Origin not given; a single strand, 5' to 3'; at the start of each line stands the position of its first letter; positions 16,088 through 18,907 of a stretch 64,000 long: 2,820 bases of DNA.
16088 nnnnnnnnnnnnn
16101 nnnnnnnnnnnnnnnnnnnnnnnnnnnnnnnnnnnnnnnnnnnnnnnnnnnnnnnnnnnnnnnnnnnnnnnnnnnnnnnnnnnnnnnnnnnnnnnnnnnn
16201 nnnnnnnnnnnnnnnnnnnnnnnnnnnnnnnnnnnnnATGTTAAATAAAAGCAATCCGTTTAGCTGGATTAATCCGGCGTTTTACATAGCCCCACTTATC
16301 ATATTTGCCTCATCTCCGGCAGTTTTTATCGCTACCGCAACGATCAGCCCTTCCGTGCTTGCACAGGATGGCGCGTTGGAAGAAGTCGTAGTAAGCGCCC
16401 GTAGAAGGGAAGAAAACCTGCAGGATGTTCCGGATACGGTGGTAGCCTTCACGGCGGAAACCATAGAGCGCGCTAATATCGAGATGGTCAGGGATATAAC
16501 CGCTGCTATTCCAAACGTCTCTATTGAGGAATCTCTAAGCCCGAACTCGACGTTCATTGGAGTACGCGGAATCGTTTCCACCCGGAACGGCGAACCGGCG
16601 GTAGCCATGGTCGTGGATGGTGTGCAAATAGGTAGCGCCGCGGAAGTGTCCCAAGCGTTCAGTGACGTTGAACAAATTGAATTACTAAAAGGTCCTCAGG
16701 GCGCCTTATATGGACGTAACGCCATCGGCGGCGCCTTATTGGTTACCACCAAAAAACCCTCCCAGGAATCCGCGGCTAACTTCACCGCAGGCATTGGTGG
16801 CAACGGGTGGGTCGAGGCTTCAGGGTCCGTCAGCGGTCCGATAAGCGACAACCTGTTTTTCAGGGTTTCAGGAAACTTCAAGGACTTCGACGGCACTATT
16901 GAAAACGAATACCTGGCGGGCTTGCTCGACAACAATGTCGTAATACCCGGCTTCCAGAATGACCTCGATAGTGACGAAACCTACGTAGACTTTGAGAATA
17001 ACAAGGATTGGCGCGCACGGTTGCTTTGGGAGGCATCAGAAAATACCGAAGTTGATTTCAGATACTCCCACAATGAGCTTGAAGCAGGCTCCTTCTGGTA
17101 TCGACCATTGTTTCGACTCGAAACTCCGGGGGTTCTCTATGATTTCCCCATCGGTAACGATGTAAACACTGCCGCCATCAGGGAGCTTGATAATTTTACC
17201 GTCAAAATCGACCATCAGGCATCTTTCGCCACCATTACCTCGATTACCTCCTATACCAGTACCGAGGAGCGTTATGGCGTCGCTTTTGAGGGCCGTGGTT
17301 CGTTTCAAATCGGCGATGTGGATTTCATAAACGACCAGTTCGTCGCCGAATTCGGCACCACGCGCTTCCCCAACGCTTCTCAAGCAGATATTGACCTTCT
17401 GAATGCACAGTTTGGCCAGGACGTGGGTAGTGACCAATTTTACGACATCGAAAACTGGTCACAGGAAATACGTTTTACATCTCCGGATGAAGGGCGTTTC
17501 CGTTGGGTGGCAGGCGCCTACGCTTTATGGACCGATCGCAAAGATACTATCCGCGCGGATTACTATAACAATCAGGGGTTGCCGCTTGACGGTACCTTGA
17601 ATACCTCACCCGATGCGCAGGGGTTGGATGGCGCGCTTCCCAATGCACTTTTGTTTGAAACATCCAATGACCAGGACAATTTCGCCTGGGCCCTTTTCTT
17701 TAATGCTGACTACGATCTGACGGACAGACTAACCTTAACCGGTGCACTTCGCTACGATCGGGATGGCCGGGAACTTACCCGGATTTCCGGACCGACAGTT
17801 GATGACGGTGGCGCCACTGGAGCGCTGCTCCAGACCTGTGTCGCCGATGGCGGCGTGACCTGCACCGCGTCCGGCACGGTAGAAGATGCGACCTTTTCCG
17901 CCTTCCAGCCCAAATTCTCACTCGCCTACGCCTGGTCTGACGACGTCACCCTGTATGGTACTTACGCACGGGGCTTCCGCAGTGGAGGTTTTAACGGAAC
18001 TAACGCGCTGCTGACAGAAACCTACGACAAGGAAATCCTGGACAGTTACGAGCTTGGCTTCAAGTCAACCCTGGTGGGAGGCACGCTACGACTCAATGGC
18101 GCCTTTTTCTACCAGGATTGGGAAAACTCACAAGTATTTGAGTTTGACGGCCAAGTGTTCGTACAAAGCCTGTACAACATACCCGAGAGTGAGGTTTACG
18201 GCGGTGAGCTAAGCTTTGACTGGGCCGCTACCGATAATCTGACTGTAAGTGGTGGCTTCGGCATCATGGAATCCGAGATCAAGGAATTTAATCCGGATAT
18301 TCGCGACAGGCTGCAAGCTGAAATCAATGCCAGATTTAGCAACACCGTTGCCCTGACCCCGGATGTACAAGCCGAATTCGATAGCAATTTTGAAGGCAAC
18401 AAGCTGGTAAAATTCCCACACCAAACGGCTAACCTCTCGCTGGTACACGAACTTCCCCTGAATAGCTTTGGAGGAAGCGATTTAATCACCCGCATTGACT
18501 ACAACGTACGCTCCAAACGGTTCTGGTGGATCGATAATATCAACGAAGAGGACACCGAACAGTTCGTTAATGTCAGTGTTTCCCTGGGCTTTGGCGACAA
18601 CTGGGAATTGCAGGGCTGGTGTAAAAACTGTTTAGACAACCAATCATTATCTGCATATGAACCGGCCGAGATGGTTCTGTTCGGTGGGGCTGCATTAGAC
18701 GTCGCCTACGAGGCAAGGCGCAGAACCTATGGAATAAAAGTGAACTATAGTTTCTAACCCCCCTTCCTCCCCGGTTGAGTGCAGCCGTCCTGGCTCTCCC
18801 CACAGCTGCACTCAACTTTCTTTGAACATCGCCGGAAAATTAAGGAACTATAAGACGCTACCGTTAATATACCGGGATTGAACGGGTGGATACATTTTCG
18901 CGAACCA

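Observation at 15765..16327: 281-bp tandem duplication copying promoter, LacI-type operator and signal-peptide start of a TonB-dependent receptor, creating an orphan 44-codon leader ORF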

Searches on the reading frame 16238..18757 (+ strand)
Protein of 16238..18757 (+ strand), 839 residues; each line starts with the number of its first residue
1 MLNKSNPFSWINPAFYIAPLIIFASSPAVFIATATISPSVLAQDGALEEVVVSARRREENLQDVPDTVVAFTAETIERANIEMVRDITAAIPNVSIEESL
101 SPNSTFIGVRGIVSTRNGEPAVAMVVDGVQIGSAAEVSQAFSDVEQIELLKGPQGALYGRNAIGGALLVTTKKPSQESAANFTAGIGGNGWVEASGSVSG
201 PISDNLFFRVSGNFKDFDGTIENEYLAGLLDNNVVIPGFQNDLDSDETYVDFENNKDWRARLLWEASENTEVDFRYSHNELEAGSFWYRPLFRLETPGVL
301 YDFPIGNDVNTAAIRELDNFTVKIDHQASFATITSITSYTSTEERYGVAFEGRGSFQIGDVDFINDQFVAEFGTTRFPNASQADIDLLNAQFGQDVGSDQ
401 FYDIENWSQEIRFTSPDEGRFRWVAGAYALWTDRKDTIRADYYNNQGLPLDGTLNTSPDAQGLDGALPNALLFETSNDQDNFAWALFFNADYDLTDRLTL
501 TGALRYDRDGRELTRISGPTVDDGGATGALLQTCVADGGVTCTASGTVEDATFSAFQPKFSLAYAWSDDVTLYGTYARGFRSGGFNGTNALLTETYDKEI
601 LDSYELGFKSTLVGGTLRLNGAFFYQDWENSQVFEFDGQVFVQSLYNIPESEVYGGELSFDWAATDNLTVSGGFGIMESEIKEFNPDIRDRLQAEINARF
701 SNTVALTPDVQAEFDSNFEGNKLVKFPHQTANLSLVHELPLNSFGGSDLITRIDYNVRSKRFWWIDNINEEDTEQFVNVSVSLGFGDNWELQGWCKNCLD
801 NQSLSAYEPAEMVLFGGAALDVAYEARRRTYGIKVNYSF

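Call 7: search_protein_families(library=pfam, proteins=[window:16238-18757:+])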
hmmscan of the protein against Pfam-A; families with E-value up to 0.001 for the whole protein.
window:16238-18757:+ (839 aa): 3 families
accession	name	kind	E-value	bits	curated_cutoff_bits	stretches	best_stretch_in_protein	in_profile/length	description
PF00593.30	TonB_dep_Rec_b-barrel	-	1.9e-30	107.6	27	1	317-797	60-435/436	TonB dependent receptor-like, beta-barrel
PF07715.20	Plug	-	2.8e-16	60.4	23.9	1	61-166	2-107/107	TonB-dependent Receptor Plug Domain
PF14905.12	OMP_b-brl_3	-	2.2e-06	27.5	27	1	599-721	216-337/408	Outer membrane protein beta-barrel family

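Call 11: find_encoding_contigs(protein=window:16238-18757:+, flank=6000, max_places=10)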
Protein window:16238-18757:+ (839 aa): no gene with exactly this product is on record in the collection.

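Call 12: find_related_loci(query=window:16238-18757:+, collection=genome_contigs, flank=6000)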
Query window:16238-18757:+ (839 aa) in genome_contigs; peptide patterns used: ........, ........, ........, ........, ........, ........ (x = any residue, [..] = any of these).
64 stretches matched a pattern, but none encodes a relative of the query by tblastn (E <= 1e-3).

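Call 13: find_homologous_proteins(query=window:16238-18757:+, max_evalue=1e-20)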
Query window:16238-18757:+ (839 aa): 4276 proteins with E <= 1e-20 among 8000 candidates; the best 120 are listed.
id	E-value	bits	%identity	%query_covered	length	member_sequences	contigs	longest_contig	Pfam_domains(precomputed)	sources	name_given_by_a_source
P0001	0.0e+0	1909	100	100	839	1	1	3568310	PF07715.21,PF00593.31,PF14905.13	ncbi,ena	-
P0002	0.0e+0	1531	81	97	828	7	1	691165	PF07715.21,PF00593.31,PF14905.13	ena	-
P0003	0.0e+0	1095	62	97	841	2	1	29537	PF25183.2,PF07715.21,PF00593.31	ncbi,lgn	-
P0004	0.0e+0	1058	61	97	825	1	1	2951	PF25183.2,PF07715.21,PF00593.31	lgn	-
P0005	0.0e+0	1045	60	97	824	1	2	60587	PF07715.21,PF00593.31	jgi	jgi:iron complex outermembrane receptor protein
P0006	0.0e+0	1040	61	96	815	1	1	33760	PF07715.21,PF00593.31,PF14905.13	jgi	jgi:iron complex outermembrane receptor protein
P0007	0.0e+0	1035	59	97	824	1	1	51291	PF25183.2,PF07715.21,PF00593.31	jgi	jgi:iron complex outermembrane recepter protein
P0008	0.0e+0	1029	59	95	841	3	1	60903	PF07715.21,PF00593.31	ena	-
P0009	0.0e+0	1026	60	95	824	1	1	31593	PF25183.2,PF07715.21,PF00593.31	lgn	-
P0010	0.0e+0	1024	59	95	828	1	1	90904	PF25183.2,PF07715.21,PF00593.31,PF14905.13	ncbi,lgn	ncbi:MAG: TonB-dependent receptor [Gammaproteobacteria bacterium]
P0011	0.0e+0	1022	59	96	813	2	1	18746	PF07715.21,PF00593.31,PF14905.13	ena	-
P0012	0.0e+0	1016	58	95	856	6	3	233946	PF07715.21,PF00593.31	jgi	jgi:iron complex outermembrane receptor protein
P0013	0.0e+0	1016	56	97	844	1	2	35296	PF25183.2,PF07715.21,PF00593.31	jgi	jgi:iron complex outermembrane receptor protein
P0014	0.0e+0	1014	59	95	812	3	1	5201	PF25183.2,PF07715.21,PF00593.31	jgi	jgi:iron complex outermembrane receptor protein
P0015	0.0e+0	1012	57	97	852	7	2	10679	PF07715.21,PF00593.31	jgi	-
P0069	3.4e-240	818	81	52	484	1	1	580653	PF07715.21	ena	-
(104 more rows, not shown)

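Call 14: find_encoding_contigs(protein=P0001, flank=6000, max_places=5)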
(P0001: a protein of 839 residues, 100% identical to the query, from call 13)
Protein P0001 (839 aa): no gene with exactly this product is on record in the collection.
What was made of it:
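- Tried and rejected: Exact-protein look-ups of the receptor found no contig on record (calls 11, 14).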

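Call 15: find_encoding_contigs(protein=P0002, flank=6000, max_places=5)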
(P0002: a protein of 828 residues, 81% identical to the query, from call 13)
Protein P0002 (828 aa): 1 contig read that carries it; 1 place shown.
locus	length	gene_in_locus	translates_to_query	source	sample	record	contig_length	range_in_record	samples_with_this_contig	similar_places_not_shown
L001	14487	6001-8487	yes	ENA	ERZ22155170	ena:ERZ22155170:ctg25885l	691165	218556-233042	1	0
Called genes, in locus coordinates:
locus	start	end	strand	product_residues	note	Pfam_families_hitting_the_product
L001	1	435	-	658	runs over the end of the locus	PF00596:Aldolase_II, PF00106:adh_short, PF23441:SDR, PF13561:adh_short_C2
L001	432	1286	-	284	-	PF01261:AP_endonuc_2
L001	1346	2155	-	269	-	PF00561:Abhydrolase_1, PF12697:Abhydrolase_6, PF12146:Hydrolase_4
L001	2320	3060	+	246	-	PF08448:PAS_4, PF00165:HTH_AraC, PF12833:HTH_18, PF00165:HTH_AraC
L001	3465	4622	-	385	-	PF01408:GFO_IDH_MocA, PF02894:GFO_IDH_MocA_C, PF22725:GFO_IDH_MocA_C3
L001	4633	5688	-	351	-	PF01261:AP_endonuc_2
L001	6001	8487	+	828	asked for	PF07715:Plug, PF00593:TonB_dep_Rec_b-barrel, PF14905:OMP_b-brl_3 (weak)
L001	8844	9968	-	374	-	PF03747:ADP_ribosyl_GH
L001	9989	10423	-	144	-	PF08818:DUF1801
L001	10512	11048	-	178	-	PF00149:Metallophos, PF12850:Metallophos_2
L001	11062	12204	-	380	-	PF00108:Thiolase_N, PF22691:Thiolase_C_1, PF02803:Thiolase_C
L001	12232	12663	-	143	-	PF01796:OB_ChsH2_C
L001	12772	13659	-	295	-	PF00296:Bac_luciferase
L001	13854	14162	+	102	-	PF08780:NTase_sub_bind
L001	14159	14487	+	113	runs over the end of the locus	PF01909:NTP_transf_2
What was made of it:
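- Tried and rejected: The relative L001 lacks these four genes between AP_endonuc_2 and its TBDR (call 15).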

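Call 16: find_encoding_contigs(protein=P0069, flank=6000, max_places=5)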
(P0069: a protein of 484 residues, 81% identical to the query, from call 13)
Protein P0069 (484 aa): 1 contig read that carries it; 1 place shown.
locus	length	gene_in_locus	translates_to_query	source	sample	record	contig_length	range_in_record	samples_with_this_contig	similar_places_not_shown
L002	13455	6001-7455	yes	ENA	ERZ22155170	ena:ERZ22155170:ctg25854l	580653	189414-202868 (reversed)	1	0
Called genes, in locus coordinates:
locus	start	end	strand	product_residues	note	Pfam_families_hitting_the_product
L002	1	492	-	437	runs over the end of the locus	PF13701:DDE_Tnp_1_4, PF01609:DDE_Tnp_1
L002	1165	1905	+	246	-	PF08448:PAS_4, PF00165:HTH_AraC, PF12833:HTH_18, PF00165:HTH_AraC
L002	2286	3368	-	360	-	PF13384:HTH_23 (weak), PF13518:HTH_28 (weak), PF13551:HTH_29, PF13565:HTH_32, PF13358:DDE_3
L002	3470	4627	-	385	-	PF01408:GFO_IDH_MocA, PF02894:GFO_IDH_MocA_C, PF22725:GFO_IDH_MocA_C3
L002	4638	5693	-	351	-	PF01261:AP_endonuc_2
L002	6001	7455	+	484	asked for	PF07715:Plug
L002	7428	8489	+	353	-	PF00593:TonB_dep_Rec_b-barrel, PF14905:OMP_b-brl_3 (weak)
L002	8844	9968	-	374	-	PF03747:ADP_ribosyl_GH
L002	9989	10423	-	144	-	PF08818:DUF1801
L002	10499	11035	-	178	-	PF00149:Metallophos, PF12850:Metallophos_2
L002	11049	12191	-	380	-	PF00108:Thiolase_N, PF22691:Thiolase_C_1, PF02803:Thiolase_C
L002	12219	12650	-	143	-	PF01796:OB_ChsH2_C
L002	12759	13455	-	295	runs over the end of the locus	PF00296:Bac_luciferase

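Call 20: list_cluster_members(proteins=[P0001, P0002, P0003, P0010])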
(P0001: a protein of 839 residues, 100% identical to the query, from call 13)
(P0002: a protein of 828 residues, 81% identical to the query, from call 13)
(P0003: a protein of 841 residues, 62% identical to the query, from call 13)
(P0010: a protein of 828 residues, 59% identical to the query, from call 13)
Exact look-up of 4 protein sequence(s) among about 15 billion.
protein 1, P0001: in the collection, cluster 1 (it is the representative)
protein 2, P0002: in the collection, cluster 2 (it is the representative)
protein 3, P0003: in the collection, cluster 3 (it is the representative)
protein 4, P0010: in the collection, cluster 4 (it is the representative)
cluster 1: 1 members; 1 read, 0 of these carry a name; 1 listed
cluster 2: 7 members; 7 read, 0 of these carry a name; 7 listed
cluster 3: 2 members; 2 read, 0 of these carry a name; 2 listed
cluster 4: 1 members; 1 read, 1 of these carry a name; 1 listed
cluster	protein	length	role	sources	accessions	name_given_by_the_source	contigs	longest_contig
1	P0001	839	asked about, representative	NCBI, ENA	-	-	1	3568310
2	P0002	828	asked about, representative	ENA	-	-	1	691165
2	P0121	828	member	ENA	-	-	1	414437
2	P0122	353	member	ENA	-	-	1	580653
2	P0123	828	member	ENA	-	-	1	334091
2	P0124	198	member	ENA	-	-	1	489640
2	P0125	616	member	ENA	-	-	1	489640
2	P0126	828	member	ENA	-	-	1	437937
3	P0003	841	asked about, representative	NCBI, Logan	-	-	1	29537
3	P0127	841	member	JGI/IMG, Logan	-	-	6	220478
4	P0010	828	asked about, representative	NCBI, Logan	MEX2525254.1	MAG: TonB-dependent receptor [Gammaproteobacteria bacterium]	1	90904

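Call 22: find_encoding_contigs(protein=P0127, flank=7000, max_places=3)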
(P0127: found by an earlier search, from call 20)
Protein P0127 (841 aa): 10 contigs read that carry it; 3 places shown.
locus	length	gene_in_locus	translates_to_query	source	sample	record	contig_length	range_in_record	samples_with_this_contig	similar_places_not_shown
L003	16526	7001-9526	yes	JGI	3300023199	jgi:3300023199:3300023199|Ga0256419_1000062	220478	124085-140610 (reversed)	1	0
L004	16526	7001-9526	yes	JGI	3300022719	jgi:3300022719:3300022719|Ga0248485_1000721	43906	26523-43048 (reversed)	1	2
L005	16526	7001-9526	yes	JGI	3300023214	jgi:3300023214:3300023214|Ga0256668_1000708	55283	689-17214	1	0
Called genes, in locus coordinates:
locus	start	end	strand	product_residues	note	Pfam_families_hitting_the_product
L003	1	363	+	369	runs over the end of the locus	PF02746:MR_MLE_N, PF13378:MR_MLE_C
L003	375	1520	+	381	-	PF02746:MR_MLE_N, PF13378:MR_MLE_C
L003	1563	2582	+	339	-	PF00676:E1_dh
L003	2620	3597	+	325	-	PF02779:Transket_pyr, PF02780:Transketolase_C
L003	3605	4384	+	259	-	PF00106:adh_short, PF08659:KR (weak), PF13561:adh_short_C2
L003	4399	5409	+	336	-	PF00356:LacI, PF00532:Peripla_BP_1, PF13407:Peripla_BP_4, PF13377:Peripla_BP_3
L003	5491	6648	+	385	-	PF05684:DUF819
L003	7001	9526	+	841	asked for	PF07715:Plug, PF00593:TonB_dep_Rec_b-barrel, PF25183:OMP_b-brl_4 (weak), PF14905:OMP_b-brl_3 (faint)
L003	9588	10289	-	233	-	PF00392:GntR, PF07729:FCD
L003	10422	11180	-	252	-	PF00106:adh_short, PF01370:Epimerase, PF08659:KR, PF13561:adh_short_C2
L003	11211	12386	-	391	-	PF14486:DUF4432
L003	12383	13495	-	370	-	PF01408:GFO_IDH_MocA, PF02894:GFO_IDH_MocA_C (weak), PF22725:GFO_IDH_MocA_C3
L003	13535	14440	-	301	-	PF01261:AP_endonuc_2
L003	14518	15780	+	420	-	PF02515:CoA_transf_3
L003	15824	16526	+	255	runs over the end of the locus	PF00378:ECH_1, PF16113:ECH_2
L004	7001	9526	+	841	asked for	PF07715:Plug, PF00593:TonB_dep_Rec_b-barrel, PF25183:OMP_b-brl_4 (weak), PF14905:OMP_b-brl_3 (faint)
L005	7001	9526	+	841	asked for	PF07715:Plug, PF00593:TonB_dep_Rec_b-barrel, PF25183:OMP_b-brl_4 (weak), PF14905:OMP_b-brl_3 (faint)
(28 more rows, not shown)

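Call 23: find_encoding_contigs(protein=P0012, flank=7000, max_places=3)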
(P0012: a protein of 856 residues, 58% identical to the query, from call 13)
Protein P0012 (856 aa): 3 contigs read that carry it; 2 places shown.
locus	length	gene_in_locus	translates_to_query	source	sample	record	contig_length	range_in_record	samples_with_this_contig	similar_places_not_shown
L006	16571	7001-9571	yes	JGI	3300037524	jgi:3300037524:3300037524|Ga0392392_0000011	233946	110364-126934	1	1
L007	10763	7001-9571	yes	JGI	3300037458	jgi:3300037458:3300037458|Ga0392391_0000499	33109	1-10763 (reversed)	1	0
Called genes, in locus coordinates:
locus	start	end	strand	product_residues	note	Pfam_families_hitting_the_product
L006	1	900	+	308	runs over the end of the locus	PF02737:3HCDH_N, PF00725:3HCDH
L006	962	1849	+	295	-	PF00941:FAD_binding_5, PF03450:CO_deh_flav_C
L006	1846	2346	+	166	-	PF13085:Fer2_3 (weak), PF01799:Fer2_2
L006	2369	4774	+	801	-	PF01315:Ald_Xan_dh_C, PF02738:MoCoBD_1, PF20256:MoCoBD_2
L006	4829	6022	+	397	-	PF00364:Biotin_lipoyl, PF02817:E3_binding, PF00198:2-oxoacid_dh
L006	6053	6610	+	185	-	PF06240:COXG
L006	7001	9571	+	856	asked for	PF07715:Plug, PF00593:TonB_dep_Rec_b-barrel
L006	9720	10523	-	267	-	PF01261:AP_endonuc_2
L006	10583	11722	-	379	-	PF01557:FAA_hydrolase (weak)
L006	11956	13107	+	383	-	PF01547:SBP_bac_1, PF13416:SBP_bac_8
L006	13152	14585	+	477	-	PF00171:Aldedh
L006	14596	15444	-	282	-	PF01557:FAA_hydrolase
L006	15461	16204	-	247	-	PF00106:adh_short, PF13561:adh_short_C2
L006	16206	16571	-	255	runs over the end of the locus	PF00378:ECH_1, PF16113:ECH_2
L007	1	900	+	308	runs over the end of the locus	PF02737:3HCDH_N, PF00725:3HCDH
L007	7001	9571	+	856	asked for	PF07715:Plug, PF00593:TonB_dep_Rec_b-barrel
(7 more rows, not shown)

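Call 24: find_encoding_contigs(protein=P0010, flank=7000, max_places=3)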
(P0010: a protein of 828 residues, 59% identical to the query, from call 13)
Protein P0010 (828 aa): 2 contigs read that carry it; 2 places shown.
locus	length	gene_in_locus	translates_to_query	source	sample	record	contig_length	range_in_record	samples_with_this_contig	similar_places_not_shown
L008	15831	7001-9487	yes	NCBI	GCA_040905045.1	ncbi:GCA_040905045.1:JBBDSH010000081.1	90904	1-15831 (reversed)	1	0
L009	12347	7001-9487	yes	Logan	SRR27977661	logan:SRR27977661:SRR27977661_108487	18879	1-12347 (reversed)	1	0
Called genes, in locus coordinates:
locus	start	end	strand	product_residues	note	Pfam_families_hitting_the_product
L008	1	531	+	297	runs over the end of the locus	PF01261:AP_endonuc_2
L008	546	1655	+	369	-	PF02746:MR_MLE_N, PF13378:MR_MLE_C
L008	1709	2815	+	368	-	PF02746:MR_MLE_N, PF13378:MR_MLE_C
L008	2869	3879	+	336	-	PF00676:E1_dh, PF02775:TPP_enzyme_C (faint)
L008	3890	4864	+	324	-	PF02779:Transket_pyr, PF02780:Transketolase_C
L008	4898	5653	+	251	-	PF00106:adh_short, PF01370:Epimerase (weak), PF04321:RmlD_sub_bind (faint), PF08659:KR, PF13561:adh_short_C2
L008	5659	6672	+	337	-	PF00356:LacI, PF00532:Peripla_BP_1, PF13407:Peripla_BP_4, PF13377:Peripla_BP_3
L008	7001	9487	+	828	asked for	PF07715:Plug, PF00593:TonB_dep_Rec_b-barrel, PF14905:OMP_b-brl_3 (faint), PF25183:OMP_b-brl_4 (weak)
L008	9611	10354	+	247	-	PF01487:DHquinase_I (weak)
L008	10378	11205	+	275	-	PF01261:AP_endonuc_2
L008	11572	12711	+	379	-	PF05684:DUF819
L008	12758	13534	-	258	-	PF00106:adh_short, PF13561:adh_short_C2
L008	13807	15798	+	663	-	PF16177:ACAS_N, PF00501:AMP-binding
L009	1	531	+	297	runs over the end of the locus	PF01261:AP_endonuc_2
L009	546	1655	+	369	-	PF02746:MR_MLE_N, PF13378:MR_MLE_C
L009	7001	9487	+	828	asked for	PF07715:Plug, PF00593:TonB_dep_Rec_b-barrel, PF14905:OMP_b-brl_3 (faint), PF25183:OMP_b-brl_4 (weak)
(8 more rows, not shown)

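Call 32: find_related_loci(query=A3, collection=genome_contigs, flank=7000)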
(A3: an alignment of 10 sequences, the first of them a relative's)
Query A3 (839 aa) in genome_contigs; peptide patterns used: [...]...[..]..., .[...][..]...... (x = any residue, [..] = any of these).
101 stretches matched a pattern; 5 encode a relative of the query (tblastn E <= 1e-3); 5 distinct loci.
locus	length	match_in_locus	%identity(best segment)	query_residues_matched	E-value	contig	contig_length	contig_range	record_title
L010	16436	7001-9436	62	28-839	0e+0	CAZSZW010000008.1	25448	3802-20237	MAG TPA_asm: uncultured Gammaproteobacteria bacterium isolate binchicken_co286_3 genome assembly, contig: NODE_2445_leng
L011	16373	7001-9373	58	44-839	0e+0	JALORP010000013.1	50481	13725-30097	MAG: Steroidobacteraceae bacterium isolate Prado184 scaffold_230, whole genome shotgun sequence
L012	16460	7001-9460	54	14-839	0e+0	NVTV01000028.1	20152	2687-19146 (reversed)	MAG: Alphaproteobacteria bacterium isolate NORP106 Contig_source1382A_24237, whole genome shotgun sequence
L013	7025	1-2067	57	146-839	0e+0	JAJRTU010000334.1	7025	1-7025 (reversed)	MAG: Gammaproteobacteria bacterium isolate Dive96_bin10.122 k141_4892077, whole genome shotgun sequence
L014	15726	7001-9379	59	46-839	0e+0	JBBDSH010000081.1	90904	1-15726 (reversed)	MAG: Gammaproteobacteria bacterium isolate LejiaC_57_24 Lejia_C_565_length_90904_cov_14, whole genome shotgun sequence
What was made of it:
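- Tried and rejected: Two genome_contigs scans (calls 12, 32) found nothing closer than 62%.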
